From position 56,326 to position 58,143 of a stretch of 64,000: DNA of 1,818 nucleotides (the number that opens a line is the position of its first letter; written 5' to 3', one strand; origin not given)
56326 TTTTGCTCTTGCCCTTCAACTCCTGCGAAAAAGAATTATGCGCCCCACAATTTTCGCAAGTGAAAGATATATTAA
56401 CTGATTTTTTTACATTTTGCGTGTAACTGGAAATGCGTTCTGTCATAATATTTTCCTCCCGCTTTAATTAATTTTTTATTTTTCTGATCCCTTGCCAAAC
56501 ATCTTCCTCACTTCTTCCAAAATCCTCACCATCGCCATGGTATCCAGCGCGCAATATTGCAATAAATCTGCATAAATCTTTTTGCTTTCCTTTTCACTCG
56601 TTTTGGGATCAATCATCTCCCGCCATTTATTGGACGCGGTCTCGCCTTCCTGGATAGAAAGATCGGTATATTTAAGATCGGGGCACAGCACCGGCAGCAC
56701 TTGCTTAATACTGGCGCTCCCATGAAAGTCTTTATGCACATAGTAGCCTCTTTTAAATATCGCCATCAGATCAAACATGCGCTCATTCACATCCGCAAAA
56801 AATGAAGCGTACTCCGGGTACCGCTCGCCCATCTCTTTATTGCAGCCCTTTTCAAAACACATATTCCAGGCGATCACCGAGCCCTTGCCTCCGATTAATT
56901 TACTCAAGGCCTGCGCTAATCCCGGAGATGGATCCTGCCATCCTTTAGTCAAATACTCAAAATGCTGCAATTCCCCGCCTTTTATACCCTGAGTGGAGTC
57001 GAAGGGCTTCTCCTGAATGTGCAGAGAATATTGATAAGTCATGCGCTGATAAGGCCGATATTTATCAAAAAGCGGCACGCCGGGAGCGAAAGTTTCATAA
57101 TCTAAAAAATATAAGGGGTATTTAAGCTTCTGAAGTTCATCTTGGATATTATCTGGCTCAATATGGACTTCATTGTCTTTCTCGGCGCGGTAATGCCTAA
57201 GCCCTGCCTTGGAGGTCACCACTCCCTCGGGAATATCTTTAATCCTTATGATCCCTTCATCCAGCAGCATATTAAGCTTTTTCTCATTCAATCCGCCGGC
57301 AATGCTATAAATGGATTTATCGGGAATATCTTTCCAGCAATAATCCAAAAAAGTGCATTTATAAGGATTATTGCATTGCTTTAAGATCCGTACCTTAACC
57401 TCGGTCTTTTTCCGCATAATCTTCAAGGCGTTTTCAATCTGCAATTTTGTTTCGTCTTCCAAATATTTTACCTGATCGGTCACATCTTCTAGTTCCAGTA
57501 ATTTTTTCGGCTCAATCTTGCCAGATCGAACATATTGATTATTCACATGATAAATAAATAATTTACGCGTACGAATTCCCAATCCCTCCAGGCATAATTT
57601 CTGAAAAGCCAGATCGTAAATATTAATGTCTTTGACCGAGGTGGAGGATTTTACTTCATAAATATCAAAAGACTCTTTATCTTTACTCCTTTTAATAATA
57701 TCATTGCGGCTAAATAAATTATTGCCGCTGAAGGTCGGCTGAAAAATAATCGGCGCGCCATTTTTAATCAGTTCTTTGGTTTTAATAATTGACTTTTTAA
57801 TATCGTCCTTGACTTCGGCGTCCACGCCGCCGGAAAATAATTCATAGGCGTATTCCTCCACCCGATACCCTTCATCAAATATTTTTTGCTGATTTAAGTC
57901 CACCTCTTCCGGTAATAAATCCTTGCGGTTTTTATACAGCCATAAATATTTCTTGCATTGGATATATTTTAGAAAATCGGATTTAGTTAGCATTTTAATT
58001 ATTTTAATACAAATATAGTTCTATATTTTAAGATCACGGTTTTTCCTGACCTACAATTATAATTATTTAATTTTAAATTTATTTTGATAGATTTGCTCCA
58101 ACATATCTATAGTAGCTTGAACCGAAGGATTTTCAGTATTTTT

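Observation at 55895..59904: Co-directional 4-gene module: MerR-HTH-GHKL ATPase, STAS-like DUF4325, DUF2779 PD-(D/E)xK nuclease and membrane zinc ribbon, directly downstream of an IS200-like transposase (candidate uncharacterised defence/signalling system)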

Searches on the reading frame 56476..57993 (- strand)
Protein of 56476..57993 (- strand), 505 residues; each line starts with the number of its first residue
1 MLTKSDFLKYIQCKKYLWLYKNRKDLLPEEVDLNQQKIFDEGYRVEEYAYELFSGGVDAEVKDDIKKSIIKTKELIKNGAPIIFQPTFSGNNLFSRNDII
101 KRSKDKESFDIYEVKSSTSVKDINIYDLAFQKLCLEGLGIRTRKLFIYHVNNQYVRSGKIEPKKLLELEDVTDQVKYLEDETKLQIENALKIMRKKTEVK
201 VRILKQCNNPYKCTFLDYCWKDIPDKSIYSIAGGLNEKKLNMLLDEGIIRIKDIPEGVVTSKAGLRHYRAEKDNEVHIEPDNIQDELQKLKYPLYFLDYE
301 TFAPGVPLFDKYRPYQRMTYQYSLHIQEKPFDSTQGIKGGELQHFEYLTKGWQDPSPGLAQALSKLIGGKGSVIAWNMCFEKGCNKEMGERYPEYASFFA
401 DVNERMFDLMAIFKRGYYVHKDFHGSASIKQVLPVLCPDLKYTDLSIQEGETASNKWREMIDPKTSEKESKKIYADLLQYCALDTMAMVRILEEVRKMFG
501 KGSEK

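Call 3: search_protein_families(library=pfam, proteins=[window:56476-57993:-], max_evalue=0.1)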
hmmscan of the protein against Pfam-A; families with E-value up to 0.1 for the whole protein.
window:56476-57993:- (505 aa): 2 families
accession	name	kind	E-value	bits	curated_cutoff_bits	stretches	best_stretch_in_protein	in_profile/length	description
PF11074.14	DUF2779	-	2.3e-37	128.5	23.3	1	295-428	1-126/126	Domain of unknown function(DUF2779)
PF01930.23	Cas_Cas4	-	0.01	16.4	22.7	0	98-220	57-159/160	Domain of unknown function DUF83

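Call 4: search_protein_families(library=padloc, proteins=[window:56476-57993:-], max_evalue=0.1)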
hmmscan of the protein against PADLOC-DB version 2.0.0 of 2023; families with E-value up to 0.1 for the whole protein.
window:56476-57993:- (505 aa): 5 families
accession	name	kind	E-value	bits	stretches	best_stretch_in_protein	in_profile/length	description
PDLC01447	Cas4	-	1.6e-06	26.7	1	2-220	5-158/161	"CAS-I,CAS-II,CAS-III,CAS-IV,CAS-V,CAS-VI; acquisition_associated"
PDLC01611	Cas4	-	1.7e-05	23.1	1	7-220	5-157/158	"CAS-I,CAS-II,CAS-III,CAS-IV,CAS-V,CAS-VI; acquisition_associated"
PDLC01772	Cas4b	-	0.0021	16.5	0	181-222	126-164/164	-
PDLC01250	Cas4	-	0.06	11.6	0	5-183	4-149/168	"CAS-I,CAS-II,CAS-III,CAS-IV,CAS-V,CAS-VI; acquisition_associated"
PDLC01771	Cas4b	-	0.067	11.4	0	106-221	66-160/162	-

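Call 5: search_protein_families(library=ncbifam, proteins=[window:56476-57993:-], max_evalue=0.1)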
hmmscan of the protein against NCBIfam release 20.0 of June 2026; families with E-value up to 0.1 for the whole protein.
window:56476-57993:- (505 aa): 2 families
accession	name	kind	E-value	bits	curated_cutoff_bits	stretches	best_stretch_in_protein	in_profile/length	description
NF045869.1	UU173_fam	subfamily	2.3e-14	53.3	225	3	62-190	110-241/650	UU173 family protein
TIGR03491.1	TIGR03491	subfamily_domain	0.00026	20.1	97.45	1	3-254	2-239/462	TM0106 family RecB-like putative nuclease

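Call 28: find_homologous_proteins(query=window:56476-57993:-)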
Query window:56476-57993:- (505 aa): 5388 proteins with E <= 0.001 among 8000 candidates; the best 120 are listed.
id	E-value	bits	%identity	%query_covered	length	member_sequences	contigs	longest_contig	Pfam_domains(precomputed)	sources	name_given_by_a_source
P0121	0.0e+0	1103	96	99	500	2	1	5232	PF11074.15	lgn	-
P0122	2.3e-263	893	78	99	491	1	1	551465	PF11074.15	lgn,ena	-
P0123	3.9e-243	826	72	99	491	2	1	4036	PF11074.15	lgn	-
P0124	1.3e-242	824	72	100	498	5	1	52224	PF11074.15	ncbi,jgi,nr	ncbi:MAG: DUF2779 domain-containing protein [Parcubacteria group bacterium]|nr:DUF2779 domain-contai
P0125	1.6e-242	824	72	99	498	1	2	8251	PF11074.15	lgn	-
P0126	7.2e-239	812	72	99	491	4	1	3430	PF11074.15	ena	-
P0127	1.1e-238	811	71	100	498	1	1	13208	PF11074.15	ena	-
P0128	1.7e-238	811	72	98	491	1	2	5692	PF11074.15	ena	-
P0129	3.2e-222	757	67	98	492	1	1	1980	PF11074.15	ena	-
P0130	3.5e-222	757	67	99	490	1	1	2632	PF11074.15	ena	-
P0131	1.5e-220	752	65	99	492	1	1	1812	PF11074.15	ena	-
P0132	6.4e-220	750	66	99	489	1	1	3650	PF11074.15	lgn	-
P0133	1.3e-219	749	65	98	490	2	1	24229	PF11074.15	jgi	jgi:hypothetical protein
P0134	1.5e-218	745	65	99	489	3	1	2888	PF11074.15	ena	-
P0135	2.1e-218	744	65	99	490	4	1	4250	PF11074.15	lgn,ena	-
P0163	5.6e-183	628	56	99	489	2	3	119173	PF11074.15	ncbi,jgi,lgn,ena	ncbi:MAG: DUF2779 domain-containing protein [Candidatus Falkowbacteria bacterium]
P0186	4.3e-177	608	57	99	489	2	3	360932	PF11074.15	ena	-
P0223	9.0e-163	561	53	97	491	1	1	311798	PF01930.24,PF11074.15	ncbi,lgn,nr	ncbi:DUF2779 domain-containing protein [Candidatus Microgenomates bacterium]|nr:DUF2779 domain-conta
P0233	1.3e-159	551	53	98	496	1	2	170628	PF11074.15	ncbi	ncbi:MAG: DUF2779 domain-containing protein [Patescibacteria group bacterium]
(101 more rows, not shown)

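Call 29: find_encoding_contigs(protein=P0122, flank=6000, max_places=1)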
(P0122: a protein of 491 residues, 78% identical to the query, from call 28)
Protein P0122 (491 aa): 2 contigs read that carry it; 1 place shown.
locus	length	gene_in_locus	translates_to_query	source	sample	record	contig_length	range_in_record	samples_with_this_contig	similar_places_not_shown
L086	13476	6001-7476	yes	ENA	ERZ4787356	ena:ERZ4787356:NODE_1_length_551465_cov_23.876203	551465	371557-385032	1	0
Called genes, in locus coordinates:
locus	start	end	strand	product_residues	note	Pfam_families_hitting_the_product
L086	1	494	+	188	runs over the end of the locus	-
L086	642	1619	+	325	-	-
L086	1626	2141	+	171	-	-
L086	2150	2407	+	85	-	PF13366:PDDEXK_3 (weak)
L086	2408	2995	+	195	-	-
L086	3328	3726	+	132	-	PF13366:PDDEXK_3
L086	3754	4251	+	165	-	-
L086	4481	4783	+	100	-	-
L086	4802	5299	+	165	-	-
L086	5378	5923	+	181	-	PF01936:NYN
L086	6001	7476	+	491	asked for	PF11074:DUF2779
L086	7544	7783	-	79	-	-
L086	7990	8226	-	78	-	-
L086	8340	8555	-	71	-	-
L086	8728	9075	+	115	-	-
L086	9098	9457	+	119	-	-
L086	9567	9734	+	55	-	-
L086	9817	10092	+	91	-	PF02001:DUF134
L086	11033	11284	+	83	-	PF14242:DUF4342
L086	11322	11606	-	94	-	-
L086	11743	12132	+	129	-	PF07883:Cupin_2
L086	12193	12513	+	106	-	-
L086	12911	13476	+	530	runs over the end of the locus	-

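Call 30: find_encoding_contigs(protein=P0124, flank=6000, max_places=1)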
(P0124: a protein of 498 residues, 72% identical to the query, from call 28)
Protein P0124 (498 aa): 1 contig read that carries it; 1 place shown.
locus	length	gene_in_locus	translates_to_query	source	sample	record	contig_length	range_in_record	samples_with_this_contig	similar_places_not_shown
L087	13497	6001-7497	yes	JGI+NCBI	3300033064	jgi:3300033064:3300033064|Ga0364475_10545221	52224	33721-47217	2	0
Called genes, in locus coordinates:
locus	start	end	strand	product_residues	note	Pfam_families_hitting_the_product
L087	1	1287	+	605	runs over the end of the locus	PF09491:RE_AlwI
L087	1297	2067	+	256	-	PF01555:N6_N4_Mtase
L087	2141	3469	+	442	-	-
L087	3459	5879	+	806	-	-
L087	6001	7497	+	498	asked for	PF11074:DUF2779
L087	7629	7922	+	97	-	-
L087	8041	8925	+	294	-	PF02498:Bro-N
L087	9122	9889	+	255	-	PF18761:Heliorhodopsin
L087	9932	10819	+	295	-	PF00561:Abhydrolase_1, PF12146:Hydrolase_4, PF12697:Abhydrolase_6, PF03096:Ndr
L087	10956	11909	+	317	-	PF13310:Virulence_RhuM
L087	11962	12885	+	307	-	PF06024:Orf78 (faint)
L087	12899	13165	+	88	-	PF00085:Thioredoxin, PF13098:Thioredoxin_2, PF14595:Thioredoxin_9 (weak)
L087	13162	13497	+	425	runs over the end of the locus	-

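Call 31: find_encoding_contigs(protein=P0163, flank=6000, max_places=1)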
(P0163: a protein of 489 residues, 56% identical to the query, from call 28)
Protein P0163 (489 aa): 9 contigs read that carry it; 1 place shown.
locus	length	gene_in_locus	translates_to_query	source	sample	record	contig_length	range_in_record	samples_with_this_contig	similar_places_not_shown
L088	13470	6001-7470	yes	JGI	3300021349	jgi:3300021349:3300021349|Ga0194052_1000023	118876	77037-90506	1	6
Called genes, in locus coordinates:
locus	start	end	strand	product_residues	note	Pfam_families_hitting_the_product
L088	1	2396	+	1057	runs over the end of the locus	PF04313:HSDR_N, PF00270:DEAD (weak), PF04851:ResIII, PF18766:SWI2_SNF2, PF22679:T1R_D3-like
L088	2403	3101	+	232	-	PF01863:YgjP-like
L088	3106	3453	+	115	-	-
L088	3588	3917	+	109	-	-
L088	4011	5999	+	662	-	PF00089:Trypsin, PF13365:Trypsin_2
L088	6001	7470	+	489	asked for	PF11074:DUF2779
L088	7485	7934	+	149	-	-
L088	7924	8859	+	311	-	PF03747:ADP_ribosyl_GH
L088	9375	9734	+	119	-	-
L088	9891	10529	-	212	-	-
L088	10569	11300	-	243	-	-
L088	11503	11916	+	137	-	-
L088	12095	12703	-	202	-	-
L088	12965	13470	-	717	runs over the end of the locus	PF00488:MutS_V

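Call 44: search_protein_families(library=phrogs, proteins=[window:56476-57993:-], max_evalue=0.01)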
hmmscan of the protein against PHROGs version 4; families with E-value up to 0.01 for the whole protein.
window:56476-57993:- (505 aa): 1 family
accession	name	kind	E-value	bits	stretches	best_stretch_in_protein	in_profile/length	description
phrog_3455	-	unknown function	0.0031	18.5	1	176-231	16-72/111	-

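Call 72: search_solved_structures(query=window:56476-57993:-, max_evalue=1, show_alignments=1)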
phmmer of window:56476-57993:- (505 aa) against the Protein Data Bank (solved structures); distinct sequences matched with E-value up to 1: 0.

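Call 85: find_encoding_contigs(protein=P0121, flank=6000, max_places=2)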
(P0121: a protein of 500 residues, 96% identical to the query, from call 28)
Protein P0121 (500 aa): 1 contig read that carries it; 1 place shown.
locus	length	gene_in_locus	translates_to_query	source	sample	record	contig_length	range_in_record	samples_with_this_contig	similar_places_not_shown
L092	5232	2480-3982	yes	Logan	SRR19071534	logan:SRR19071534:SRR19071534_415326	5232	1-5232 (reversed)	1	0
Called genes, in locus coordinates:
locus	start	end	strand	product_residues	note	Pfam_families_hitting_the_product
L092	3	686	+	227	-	?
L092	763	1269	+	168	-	PF01797:Y1_Tnp (faint)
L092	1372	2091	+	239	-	PF00376:MerR, PF12728:HTH_17, PF13411:MerR_1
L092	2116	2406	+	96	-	PF14213:DUF4325 (weak)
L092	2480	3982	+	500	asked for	PF11074:DUF2779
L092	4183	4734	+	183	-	-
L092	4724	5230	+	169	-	?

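Call 94: find_encoding_contigs(protein=P0186, flank=6000, max_places=1)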
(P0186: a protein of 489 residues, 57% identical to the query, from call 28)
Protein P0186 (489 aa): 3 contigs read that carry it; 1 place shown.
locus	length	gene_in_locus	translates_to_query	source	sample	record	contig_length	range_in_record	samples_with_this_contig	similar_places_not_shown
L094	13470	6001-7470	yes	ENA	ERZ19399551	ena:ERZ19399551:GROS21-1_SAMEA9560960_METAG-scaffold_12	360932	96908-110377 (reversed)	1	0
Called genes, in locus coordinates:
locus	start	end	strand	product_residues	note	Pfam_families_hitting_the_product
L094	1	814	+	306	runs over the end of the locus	PF18075:FtsX_ECD, PF02687:FtsX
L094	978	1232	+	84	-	-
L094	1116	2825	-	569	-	PF09972:DUF2207, PF20990:DUF2207_C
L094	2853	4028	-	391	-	PF07690:MFS_1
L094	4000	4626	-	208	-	PF09335:VTT_dom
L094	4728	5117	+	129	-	-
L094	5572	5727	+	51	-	PF00471:Ribosomal_L33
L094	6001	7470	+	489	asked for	PF11074:DUF2779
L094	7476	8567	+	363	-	-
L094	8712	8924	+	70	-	-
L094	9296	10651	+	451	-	-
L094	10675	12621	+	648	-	PF01555:N6_N4_Mtase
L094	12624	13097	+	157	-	-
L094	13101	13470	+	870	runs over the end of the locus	PF04851:ResIII, PF00270:DEAD, PF19778:RE_endonuc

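Call 95: find_encoding_contigs(protein=P0223, flank=6000, max_places=1)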
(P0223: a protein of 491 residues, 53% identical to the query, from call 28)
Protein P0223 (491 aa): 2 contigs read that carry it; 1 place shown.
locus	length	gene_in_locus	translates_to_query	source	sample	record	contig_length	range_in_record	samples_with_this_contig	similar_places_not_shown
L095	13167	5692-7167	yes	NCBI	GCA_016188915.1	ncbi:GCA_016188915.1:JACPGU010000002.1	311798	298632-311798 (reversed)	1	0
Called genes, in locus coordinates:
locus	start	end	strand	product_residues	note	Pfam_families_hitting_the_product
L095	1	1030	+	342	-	PF01420:Methylase_S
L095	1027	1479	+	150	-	-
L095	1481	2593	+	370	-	PF14082:SduA_C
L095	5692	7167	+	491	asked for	PF01930:Cas_Cas4 (faint), PF11074:DUF2779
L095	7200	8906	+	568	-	PF03235:GmrSD_N, PF07510:GmrSD_C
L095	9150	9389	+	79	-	-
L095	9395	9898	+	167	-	-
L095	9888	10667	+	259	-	-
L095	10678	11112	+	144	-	-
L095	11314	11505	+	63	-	-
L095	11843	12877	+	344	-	PF17032:Zn_ribbon_15 (faint), PF18912:DZR_2 (faint), PF13240:Zn_Ribbon_1 (faint), PF12773:DZR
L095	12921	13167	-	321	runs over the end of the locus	PF02899:Phage_int_SAM_1, PF13102:Phage_int_SAM_5 (weak), PF13495:Phage_int_SAM_4, PF00589:Phage_integrase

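Call 96: find_encoding_contigs(protein=P0233, flank=6000, max_places=1)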
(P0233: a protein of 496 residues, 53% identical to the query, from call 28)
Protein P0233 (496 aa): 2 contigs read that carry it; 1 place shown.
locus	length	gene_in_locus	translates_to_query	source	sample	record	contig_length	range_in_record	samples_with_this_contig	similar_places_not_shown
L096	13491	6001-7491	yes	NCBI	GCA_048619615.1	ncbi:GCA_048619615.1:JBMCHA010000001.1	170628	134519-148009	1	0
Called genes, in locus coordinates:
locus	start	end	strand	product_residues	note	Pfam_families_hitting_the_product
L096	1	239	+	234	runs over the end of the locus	PF03808:Glyco_tran_WecG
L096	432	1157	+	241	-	PF01757:Acyl_transf_3 (faint), PF07786:HGSNAT_cat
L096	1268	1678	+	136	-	-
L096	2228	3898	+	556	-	-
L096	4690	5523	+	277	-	-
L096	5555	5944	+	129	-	PF04703:FaeA (weak), PF08220:HTH_DeoR (weak), PF13412:HTH_24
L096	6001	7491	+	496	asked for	PF11074:DUF2779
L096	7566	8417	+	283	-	PF01370:Epimerase, PF04321:RmlD_sub_bind, PF16363:GDP_Man_Dehyd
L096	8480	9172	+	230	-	-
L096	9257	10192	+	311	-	PF01784:DUF34_NIF3 (faint)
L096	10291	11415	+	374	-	PF13439:Glyco_transf_4, PF00534:Glycos_transf_1, PF13692:Glyco_trans_1_4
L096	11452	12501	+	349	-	PF00162:PGK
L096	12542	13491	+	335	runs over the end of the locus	PF00294:PfkB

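Call 102: find_related_loci(query=A7, collection=metagenome_contigs, flank=5000)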
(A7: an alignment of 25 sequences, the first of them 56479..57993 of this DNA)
Query A7 (505 aa) in metagenome_contigs; peptide patterns used: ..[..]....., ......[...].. (x = any residue, [..] = any of these).
600 stretches matched a pattern (row limit reached: there are more); 490 encode a relative of the query (tblastn E <= 1e-3); the best 80 are kept; 80 distinct loci.
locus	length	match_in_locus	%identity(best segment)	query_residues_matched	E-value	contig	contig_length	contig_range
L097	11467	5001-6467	56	1-498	0e+0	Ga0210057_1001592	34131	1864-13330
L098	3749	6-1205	65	92-499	0e+0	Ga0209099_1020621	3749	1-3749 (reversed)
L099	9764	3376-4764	39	1-498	2e-114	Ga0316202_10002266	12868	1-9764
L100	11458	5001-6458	44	1-498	3e-140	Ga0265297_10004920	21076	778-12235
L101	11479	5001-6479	42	1-493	5e-111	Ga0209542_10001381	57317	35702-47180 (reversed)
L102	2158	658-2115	40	2-497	3e-117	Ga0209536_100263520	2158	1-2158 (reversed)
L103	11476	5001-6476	41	2-499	2e-110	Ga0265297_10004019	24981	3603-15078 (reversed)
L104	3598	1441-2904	37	2-498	4e-111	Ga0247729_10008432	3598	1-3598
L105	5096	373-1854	38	2-499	2e-108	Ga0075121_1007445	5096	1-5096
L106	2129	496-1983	39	1-497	4e-113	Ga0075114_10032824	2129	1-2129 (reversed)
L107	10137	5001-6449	39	2-498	4e-106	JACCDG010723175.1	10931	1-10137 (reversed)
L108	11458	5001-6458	40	2-495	2e-105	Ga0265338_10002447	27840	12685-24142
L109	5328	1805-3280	37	2-498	1e-104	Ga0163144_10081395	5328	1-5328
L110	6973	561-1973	38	2-491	3e-102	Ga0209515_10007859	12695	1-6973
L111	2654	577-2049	39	1-499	6e-106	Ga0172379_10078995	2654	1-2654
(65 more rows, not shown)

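Call 105: search_protein_families(library=pfam, alignment_id=A8, max_evalue=0.00001)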
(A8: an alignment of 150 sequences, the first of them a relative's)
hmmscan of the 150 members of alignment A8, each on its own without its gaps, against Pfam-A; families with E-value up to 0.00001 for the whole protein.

A. member 1, L097:3777-4985:+ (403 aa): 1 family
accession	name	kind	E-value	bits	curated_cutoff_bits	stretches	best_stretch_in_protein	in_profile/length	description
PF13020.12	NOV_C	-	1.9e-12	47.5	22.1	1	293-375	2-81/91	Protein NO VEIN, C-terminal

B. families by the number of members that match (of 150 scanned): 132 families (the first 25 are shown)
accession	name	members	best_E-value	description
PF13280.12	WYL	5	3.2e-12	WYL domain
PF04851.21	ResIII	4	3.5e-39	Type III restriction enzyme, res subunit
PF18766.7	SWI2_SNF2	3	4e-77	SWI2/SNF2 ATPase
PF22679.2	T1R_D3-like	3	8.2e-60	Type I restriction enzyme subunit R domain 3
PF25583.1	WCX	3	1.6e-13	WCX domain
PF12008.13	EcoR124_C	2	1.1e-62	Type I restriction and modification enzyme - subunit R C terminal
PF04313.20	HSDR_N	2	5.5e-49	Type I restriction enzyme R protein N terminus (HSDR_N)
PF00004.35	AAA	2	6.9e-40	ATPase family associated with various cellular activities (AAA)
PF00580.27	UvrD-helicase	2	7.9e-35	UvrD/REP helicase N-terminal domain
PF01420.25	Methylase_S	2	1.3e-32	Type I restriction modification DNA specificity domain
PF13361.12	UvrD_C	2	1.6e-25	UvrD-like helicase C-terminal domain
PF14281.12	PDDEXK_4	2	3.5e-25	PD-(D/E)XK nuclease superfamily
PF18144.7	SMODS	2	8e-21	Second Messenger Oligonucleotide or Dinucleotide Synthetase domain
PF13245.12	AAA_19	2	1.5e-17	AAA domain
PF13401.12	AAA_22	2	1.7e-11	AAA domain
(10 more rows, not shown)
